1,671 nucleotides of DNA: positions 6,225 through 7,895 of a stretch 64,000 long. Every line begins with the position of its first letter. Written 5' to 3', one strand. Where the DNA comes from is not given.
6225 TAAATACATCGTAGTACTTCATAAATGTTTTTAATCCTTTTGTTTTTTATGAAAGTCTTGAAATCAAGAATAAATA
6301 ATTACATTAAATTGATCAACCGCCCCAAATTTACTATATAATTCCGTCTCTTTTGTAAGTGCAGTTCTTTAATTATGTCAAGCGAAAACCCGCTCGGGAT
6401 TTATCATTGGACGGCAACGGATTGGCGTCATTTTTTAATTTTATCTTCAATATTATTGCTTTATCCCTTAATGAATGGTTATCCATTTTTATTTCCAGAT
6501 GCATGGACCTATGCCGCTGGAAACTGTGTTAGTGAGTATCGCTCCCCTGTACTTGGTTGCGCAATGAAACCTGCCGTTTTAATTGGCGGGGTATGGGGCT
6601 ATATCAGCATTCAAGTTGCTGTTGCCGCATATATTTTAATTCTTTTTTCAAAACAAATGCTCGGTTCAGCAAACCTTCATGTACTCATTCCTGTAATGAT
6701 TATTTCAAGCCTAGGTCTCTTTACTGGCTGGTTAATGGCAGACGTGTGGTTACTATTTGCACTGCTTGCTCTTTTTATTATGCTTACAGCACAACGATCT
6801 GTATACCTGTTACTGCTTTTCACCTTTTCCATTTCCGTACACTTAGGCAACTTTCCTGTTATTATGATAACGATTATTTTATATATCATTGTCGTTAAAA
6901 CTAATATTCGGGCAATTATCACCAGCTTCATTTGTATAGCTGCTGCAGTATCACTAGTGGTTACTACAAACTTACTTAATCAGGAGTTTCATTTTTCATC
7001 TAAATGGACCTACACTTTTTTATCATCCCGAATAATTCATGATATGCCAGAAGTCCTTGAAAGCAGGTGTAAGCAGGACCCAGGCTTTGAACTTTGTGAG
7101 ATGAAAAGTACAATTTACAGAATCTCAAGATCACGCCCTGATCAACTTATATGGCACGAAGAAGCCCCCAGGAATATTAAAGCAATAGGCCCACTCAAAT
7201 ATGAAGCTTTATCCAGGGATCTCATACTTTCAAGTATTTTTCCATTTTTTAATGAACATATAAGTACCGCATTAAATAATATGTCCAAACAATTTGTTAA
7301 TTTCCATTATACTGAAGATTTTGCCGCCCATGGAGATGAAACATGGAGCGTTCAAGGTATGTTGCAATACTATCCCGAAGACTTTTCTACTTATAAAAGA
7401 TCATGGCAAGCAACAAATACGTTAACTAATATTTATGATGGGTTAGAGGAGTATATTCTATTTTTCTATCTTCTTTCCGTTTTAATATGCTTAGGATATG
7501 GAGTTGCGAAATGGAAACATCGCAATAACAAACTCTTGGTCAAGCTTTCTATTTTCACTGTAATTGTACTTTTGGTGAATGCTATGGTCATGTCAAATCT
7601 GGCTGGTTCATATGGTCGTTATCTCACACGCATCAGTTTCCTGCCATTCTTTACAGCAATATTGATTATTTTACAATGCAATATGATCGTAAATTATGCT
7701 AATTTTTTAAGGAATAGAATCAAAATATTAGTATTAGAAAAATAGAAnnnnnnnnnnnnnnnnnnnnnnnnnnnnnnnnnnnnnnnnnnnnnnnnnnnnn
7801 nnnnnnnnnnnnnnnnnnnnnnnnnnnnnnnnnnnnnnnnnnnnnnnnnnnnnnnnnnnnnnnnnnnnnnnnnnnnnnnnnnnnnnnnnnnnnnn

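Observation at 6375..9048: Gtr-like three-component glycan-modification module built on a UbiA-type phosphoribosyltransferase, with no epimerase genes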

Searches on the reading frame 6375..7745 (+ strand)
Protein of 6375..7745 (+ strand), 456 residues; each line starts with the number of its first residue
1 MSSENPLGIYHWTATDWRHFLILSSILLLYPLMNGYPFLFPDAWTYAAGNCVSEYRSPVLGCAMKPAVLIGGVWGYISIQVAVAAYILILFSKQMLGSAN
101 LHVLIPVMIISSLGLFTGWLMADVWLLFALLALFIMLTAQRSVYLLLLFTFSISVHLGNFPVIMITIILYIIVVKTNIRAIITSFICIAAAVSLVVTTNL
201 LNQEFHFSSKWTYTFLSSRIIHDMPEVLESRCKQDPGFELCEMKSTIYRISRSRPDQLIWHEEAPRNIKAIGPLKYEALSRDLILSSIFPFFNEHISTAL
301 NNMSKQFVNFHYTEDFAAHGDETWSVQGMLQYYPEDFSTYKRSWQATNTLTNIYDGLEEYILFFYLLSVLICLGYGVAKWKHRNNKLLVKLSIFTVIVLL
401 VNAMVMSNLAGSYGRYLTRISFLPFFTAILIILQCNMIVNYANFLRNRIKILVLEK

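Call 3: search_protein_families(library=pfam, proteins=[window:6375-7745:+], max_evalue=0.01)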
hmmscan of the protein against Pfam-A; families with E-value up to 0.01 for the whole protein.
window:6375-7745:+ (456 aa): 0 families

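Call 4: search_protein_families(library=ncbifam, proteins=[window:6375-7745:+], max_evalue=0.01)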
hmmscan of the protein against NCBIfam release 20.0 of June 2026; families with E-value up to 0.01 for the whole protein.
window:6375-7745:+ (456 aa): 0 families
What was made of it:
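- Checked: 6375-7745(+), 456 aa: no Pfam or NCBIfam hit (calls 3, 4).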

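Call 6: search_solved_structures(query=window:6375-7745:+, max_evalue=10, show_alignments=1)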
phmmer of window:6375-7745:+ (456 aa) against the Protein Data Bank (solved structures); distinct sequences matched with E-value up to 10: 0.

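Call 7: find_homologous_proteins(query=window:6375-7745:+, max_evalue=0.001)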
Query window:6375-7745:+ (456 aa): 9 proteins with E <= 0.001 among 8000 candidates.
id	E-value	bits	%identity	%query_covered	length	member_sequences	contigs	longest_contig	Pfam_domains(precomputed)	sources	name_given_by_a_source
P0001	0.0e+0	1020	100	100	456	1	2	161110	-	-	-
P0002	6.3e-262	888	84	100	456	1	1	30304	-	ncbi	-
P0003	4.1e-88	315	37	93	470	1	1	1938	-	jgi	jgi:hypothetical protein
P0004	7.2e-87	311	38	96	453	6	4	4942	-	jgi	jgi:hypothetical protein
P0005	1.6e-86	309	36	93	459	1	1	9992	-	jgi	jgi:hypothetical protein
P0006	2.1e-78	283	36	92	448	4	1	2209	-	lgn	-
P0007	9.5e-75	271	34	91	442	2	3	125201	-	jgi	jgi:hypothetical protein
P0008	2.1e-69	253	31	91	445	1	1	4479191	-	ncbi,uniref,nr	ncbi:hypothetical protein [Desulfoferula mesophila]|uniref:Uncharacterized protein n=1 Tax=Desulfofe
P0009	2.9e-69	253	34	88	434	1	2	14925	-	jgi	jgi:hypothetical protein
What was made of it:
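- Only 64 kb of a contig of at least 161 kb is visible (call 7 lists the longest contig as 161,110 bp).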

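Call 11: find_encoding_contigs(protein=P0008, flank=10000, max_places=3)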
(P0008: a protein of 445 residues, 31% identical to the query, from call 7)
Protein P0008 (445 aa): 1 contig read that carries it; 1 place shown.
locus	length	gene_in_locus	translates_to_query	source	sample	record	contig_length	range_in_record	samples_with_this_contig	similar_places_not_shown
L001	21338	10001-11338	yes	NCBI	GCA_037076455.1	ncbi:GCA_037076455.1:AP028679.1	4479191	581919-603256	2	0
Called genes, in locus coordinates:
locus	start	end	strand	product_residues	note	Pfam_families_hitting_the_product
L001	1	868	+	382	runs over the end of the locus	PF14907:NTP_transf_5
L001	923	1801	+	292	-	PF00685:Sulfotransfer_1 (weak)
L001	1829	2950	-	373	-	PF27840:ScmC (faint)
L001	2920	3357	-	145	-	PF05402:PqqD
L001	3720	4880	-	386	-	PF00534:Glycos_transf_1, PF13692:Glyco_trans_1_4, PF13524:Glyco_trans_1_2 (faint)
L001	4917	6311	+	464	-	PF00515:TPR_1 (faint), PF13181:TPR_8 (faint), PF13414:TPR_11 (faint), PF13432:TPR_16 (weak), PF14559:TPR_19 (weak), PF13431:TPR_17 (faint), PF07719:TPR_2 (weak)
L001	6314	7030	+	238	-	PF13641:Glyco_tranf_2_3, PF00535:Glycos_transf_2, PF10111:Glyco_tranf_2_2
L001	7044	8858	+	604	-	PF00005:ABC_tran, PF02463:SMC_N (faint), PF13304:AAA_21 (faint)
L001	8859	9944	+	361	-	PF14907:NTP_transf_5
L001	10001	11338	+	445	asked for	-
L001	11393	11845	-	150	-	PF09390:DUF1999 (weak), PF00583:Acetyltransf_1, PF13673:Acetyltransf_10 (weak), PF13508:Acetyltransf_7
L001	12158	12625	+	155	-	-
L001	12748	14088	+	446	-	PF01979:Amidohydro_1, PF07969:Amidohydro_3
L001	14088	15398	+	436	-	PF01979:Amidohydro_1, PF07969:Amidohydro_3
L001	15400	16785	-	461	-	PF00924:MS_channel_2nd, PF21082:MS_channel_3rd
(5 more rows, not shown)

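Call 12: find_encoding_contigs(protein=P0007, flank=10000, max_places=3)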
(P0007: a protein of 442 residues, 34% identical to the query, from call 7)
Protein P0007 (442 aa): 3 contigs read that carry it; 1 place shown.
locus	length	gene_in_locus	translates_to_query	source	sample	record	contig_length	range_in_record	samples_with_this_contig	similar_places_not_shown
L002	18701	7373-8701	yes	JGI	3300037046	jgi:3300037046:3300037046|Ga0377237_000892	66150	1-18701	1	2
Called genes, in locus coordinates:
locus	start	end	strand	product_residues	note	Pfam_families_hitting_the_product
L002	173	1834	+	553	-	PF14104:DUF4277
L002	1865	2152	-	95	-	-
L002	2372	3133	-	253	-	PF01885:PTS_2-RNA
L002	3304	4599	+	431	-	PF00202:Aminotran_3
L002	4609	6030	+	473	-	PF01225:Mur_ligase, PF08245:Mur_ligase_M, PF02875:Mur_ligase_C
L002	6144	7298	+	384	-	PF00535:Glycos_transf_2, PF26629:GT2_TM_C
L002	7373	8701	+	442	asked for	-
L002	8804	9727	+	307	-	PF08279:HTH_11, PF03099:BPL_LplA_LipB, PF02237:BPL_C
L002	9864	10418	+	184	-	PF02632:BioY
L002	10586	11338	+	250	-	PF00005:ABC_tran, PF02463:SMC_N (faint), PF13304:AAA_21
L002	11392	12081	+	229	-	PF02361:CbiQ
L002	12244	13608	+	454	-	PF00070:Pyr_redox (faint), PF01262:AlaDh_PNT_C (faint), PF01266:DAO (faint), PF02254:TrkA_N, PF02080:TrkA_C, PF02254:TrkA_N, PF13241:NAD_binding_7 (weak), PF02080:TrkA_C, +9 more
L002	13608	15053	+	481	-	PF02386:TrkH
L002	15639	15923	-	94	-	-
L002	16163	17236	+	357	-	PF13676:TIR_2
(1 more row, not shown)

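Call 13: find_encoding_contigs(protein=P0002, flank=10000, max_places=3)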
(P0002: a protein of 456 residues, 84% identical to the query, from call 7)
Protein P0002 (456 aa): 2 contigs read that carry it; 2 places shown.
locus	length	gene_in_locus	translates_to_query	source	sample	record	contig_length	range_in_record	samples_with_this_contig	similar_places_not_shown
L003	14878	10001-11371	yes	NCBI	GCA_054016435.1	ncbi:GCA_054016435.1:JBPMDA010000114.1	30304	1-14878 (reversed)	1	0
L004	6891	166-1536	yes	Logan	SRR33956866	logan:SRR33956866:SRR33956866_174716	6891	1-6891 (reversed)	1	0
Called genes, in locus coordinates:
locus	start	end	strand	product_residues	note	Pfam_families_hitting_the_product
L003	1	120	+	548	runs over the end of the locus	PF01564:Spermine_synth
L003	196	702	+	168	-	PF03350:UPF0114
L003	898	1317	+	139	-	PF09938:DUF2170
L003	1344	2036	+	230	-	PF04012:PspA_IM30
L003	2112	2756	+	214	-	-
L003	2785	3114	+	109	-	-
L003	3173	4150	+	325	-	-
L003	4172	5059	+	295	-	PF03994:DUF350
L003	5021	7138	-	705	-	PF08351:TmcA_N, PF13604:AAA_30 (faint), PF05127:NAT10_TcmA_helicase, PF00583:Acetyltransf_1 (faint), PF13718:GNAT_acetyltr_2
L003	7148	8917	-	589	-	PF03600:CitMHS, PF02080:TrkA_C, PF00939:Na_sulph_symp (weak), PF03600:CitMHS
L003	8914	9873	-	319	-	PF02272:DHHA1 (faint)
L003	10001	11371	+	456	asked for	-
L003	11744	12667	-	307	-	PF01040:UbiA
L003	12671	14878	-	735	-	?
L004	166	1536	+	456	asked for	-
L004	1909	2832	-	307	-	PF01040:UbiA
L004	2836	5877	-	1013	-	PF03993:DUF349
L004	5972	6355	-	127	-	PF01648:ACPS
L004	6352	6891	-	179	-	?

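Call 14: find_encoding_contigs(protein=P0009, flank=10000, max_places=3)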
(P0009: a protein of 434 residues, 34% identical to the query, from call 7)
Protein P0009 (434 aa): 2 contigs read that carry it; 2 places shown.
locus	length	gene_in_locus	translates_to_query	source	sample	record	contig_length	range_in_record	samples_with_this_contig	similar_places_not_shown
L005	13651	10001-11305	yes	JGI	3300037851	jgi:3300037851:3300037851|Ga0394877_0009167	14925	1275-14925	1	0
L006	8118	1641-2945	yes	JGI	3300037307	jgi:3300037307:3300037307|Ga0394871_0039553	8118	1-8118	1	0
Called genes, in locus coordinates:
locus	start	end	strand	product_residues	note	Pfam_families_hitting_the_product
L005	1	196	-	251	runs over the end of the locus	PF01885:PTS_2-RNA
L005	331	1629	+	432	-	PF00202:Aminotran_3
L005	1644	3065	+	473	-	PF01225:Mur_ligase, PF08245:Mur_ligase_M, PF02875:Mur_ligase_C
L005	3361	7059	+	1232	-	-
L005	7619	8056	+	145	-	-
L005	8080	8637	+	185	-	PF03745:DUF309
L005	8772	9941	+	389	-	PF00535:Glycos_transf_2, PF26629:GT2_TM_C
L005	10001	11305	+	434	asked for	-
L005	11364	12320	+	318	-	PF08279:HTH_11, PF03099:BPL_LplA_LipB, PF02237:BPL_C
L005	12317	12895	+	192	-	PF02632:BioY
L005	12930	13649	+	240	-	?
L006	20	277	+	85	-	PF03745:DUF309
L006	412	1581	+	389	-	PF00535:Glycos_transf_2, PF26629:GT2_TM_C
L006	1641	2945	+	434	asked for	-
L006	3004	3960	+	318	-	PF08279:HTH_11, PF03099:BPL_LplA_LipB, PF02237:BPL_C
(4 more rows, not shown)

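Call 15: find_encoding_contigs(protein=P0005, flank=10000, max_places=3)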
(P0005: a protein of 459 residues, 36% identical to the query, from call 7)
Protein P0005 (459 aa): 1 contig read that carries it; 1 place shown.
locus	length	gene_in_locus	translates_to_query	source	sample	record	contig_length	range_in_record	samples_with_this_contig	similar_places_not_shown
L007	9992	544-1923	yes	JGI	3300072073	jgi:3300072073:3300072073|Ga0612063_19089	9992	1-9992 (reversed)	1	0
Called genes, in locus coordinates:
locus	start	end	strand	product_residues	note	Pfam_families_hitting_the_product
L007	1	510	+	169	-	?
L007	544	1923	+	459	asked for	-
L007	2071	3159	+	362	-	PF03706:LPG_synthase_TM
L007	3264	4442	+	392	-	PF13477:Glyco_trans_4_2 (weak), PF13439:Glyco_transf_4, PF13579:Glyco_trans_4_4, PF20706:GT4-conflict, PF00534:Glycos_transf_1, PF13692:Glyco_trans_1_4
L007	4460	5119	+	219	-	PF03567:Sulfotransfer_2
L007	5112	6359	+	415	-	PF13439:Glyco_transf_4 (weak), PF00534:Glycos_transf_1, PF13692:Glyco_trans_1_4, PF13524:Glyco_trans_1_2 (weak)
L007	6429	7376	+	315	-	PF13439:Glyco_transf_4, PF00534:Glycos_transf_1, PF13692:Glyco_trans_1_4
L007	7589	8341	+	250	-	PF00685:Sulfotransfer_1, PF13469:Sulfotransfer_3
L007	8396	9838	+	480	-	PF13229:Beta_helix (weak), PF05048:NosD (faint), PF13229:Beta_helix (weak)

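Call 16: predict_structure(alignment_id=A1)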
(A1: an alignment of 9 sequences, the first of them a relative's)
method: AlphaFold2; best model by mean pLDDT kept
length: 456 residues; sequences in the alignment: 9
mean_pLDDT: 85.7   pTM: 0.87
mean pLDDT of the five models: 85.7, 83.9, 77.7, 76.2, 70.7
residues with pLDDT >= 90: 221; 70-90: 188; 50-70: 41; < 50: 6
segments of 3 or more residues with pLDDT < 50: 1-4
pLDDT, mean of each block of 10 residues (from residue 1): 50 90 96 91 77 72 90 93 95 85 90 88 90 89 90 89 95 88 93 88 64 82 90 90 84 67 56 84 90 93 90 82 86 92 93 89 94 96 93 97 90 85 95 78 69 71
secondary structure, 60 per line:
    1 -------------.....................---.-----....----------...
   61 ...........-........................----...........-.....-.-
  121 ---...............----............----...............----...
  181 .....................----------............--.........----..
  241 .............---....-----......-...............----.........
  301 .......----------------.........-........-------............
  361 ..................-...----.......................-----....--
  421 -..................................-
elements in order: H14-34 H44-47 H58-71 H73-96 H101-111 H113-117 H124-138 H143-154 H159-173 H178-201 H212-223 H226-234 H239-253 H257-260 H266-271 H273-287 H292-307 H324-332 H334-341 H349-378 H387-409 H415-418 H422-455

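Call 19: fold_search(model_id=the predicted structure, library=pdb)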
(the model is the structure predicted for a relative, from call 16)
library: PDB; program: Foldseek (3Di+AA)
matches with E <= 10: 156; with E <= 0.001: 0
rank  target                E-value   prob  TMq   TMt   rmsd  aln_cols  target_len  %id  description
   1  5f15                  1.2e-02  0.98  0.30  0.26  17.2       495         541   10  Crystal Structure of ArnT from Cupriavidus metallidurans bound to Undecaprenyl phosphate (released 2016-02-17)
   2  5ezm                  1.2e-02  0.98  0.31  0.27  17.6       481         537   10  Crystal Structure of ArnT from Cupriavidus metallidurans in the apo state (released 2016-02-17)
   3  9s6u_A                3.6e-01  0.80  0.30  0.26  17.6       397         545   12  Ternary cryo-EM structure of human ALG9 with Dol25-PP-GlcNAc2Man8, Dol25-P-Man and Fab (released 2026-03-18)
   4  7bvh_A                3.8e-01  0.87  0.37  0.19  11.6       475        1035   11  Crystal structure of arabinosyltransferase EmbC2-AcpM2 complex from Mycobacterium smegmatis complexed with di-arabinos (released 2020-04-29)
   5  9ntc                  6.7e-01  0.12  0.16  0.17  23.4       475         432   12  Structure of Synaptic Vesicle Protein 2A Bound to Brivaracetam and UCB1244283 (released 2025-09-10)
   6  9pcb                  8.3e-01  0.08  0.13  0.13  23.1       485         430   12  Structure of Synaptic Vesicle Protein 2A Bound to UCB-J (released 2025-09-10)
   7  8b6l_I                9.0e-01  0.60  0.39  0.27  15.6       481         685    9  Subtomogram average of the human Sec61-TRAP-OSTA-translocon (released 2022-12-07)
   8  7zlh_A                1.1e+00  0.44  0.38  0.28  14.4       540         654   11  Cryo-EM structure of C-mannosyltransferase CeDPY19, in apo state, bound to CMT2-Fab and anti-Fab nanobody (released 2023-01-11)
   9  9s6t_A                1.4e+00  0.66  0.34  0.32  16.5       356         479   10  Ternary cryo-EM structure of chicken ALG12 with Dol25-PP-GlcNAc2Man7, Dol25-P-Man, and Fab (released 2026-03-18)
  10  7xq2                  1.4e+00  0.05  0.13  0.14  24.9       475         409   12  Structure of hSLC19A1+2'3'-cGAMP (released 2022-10-05)
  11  7zec_C                1.5e+00  0.04  0.10  0.09  26.9       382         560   13  IF(heme/confined) conformation of CydDC in ATP(CydD) bound state (Dataset-15) (released 2023-04-19)
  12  7zds_C                1.6e+00  0.06  0.13  0.11  26.8       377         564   12  IF(apo/as isolated) conformation of CydDC mutant (E500Q.C) (Dataset-18) (released 2023-04-19)
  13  7zde_C                1.9e+00  0.05  0.12  0.10  26.8       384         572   13  IF(apo/as isolated) conformation of CydDC in AMP-PNP(CydD) bound state (Dataset-4) (released 2023-04-19)
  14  6rw3_C                2.0e+00  0.06  0.16  0.16  21.8       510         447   11  The molecular basis for sugar import in malaria parasites. (released 2020-01-29)
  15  6zgs_B                2.1e+00  0.03  0.11  0.12  23.2       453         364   11  Crystal structure of a MFS transporter with bound 3-phenylpropanoic acid at 2.39 Angstroem resolution (released 2021-10-20)
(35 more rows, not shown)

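Call 23: search_protein_representatives(alignment_id=A1)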
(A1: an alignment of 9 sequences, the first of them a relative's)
Query: 9 sequences, 449 profile positions. Proteins with E-value up to 0.001 (for the whole library): 2315; up to 1e-10: 1196; up to 1e-30: 52. The best 150 are listed.
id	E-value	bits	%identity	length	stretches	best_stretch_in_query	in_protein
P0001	4.2e-199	678.4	-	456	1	6-447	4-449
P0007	3.2e-181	619.5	-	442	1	15-439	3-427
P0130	1.3e-177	607.6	-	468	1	1-439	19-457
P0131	1.2e-158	545.1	-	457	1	4-441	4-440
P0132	9.1e-147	505.9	-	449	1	1-442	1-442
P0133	1.6e-107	376.6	-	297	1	3-272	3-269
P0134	2.4e-106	372.7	-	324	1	120-436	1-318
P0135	1.1e-100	354.0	-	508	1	10-438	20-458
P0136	2.4e-89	316.6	-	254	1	197-444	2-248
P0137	7.3e-80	285.4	-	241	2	1-133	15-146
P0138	1.0e-69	251.9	-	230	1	224-440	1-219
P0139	1.8e-59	218.2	-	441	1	20-430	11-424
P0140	7.9e-58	212.8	-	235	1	215-446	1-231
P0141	5.5e-56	206.7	-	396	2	54-175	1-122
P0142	6.4e-51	190.0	-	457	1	20-428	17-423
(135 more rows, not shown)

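Call 42: search_protein_families(library=pfam, alignment_id=A3, max_evalue=0.01)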
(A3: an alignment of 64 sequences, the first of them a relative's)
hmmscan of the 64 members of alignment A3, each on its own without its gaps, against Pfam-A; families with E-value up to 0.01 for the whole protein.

A. member 1, P0001 (456 aa): 0 families

B. families by the number of members that match (of 64 scanned): 2 families
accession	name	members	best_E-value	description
PF17329.7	DUF5367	2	0.006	Family of unknown function (DUF5367)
PF02811.25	PHP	1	1.6e-05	PHP domain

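Call 44: search_protein_families(library=ncbifam, alignment_id=A3, max_evalue=0.01)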
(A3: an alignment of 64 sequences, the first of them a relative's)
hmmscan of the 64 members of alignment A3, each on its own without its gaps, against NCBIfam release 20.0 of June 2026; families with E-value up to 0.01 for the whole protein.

A. member 1, P0001 (456 aa): 0 families

B. families by the number of members that match (of 64 scanned): 2 families
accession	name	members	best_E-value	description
NF038032.1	CehA_McbA_metalo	1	1.1e-15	CehA/McbA family metallohydrolase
NF005928.0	PRK07945.1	1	1.6e-05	PHP domain-containing protein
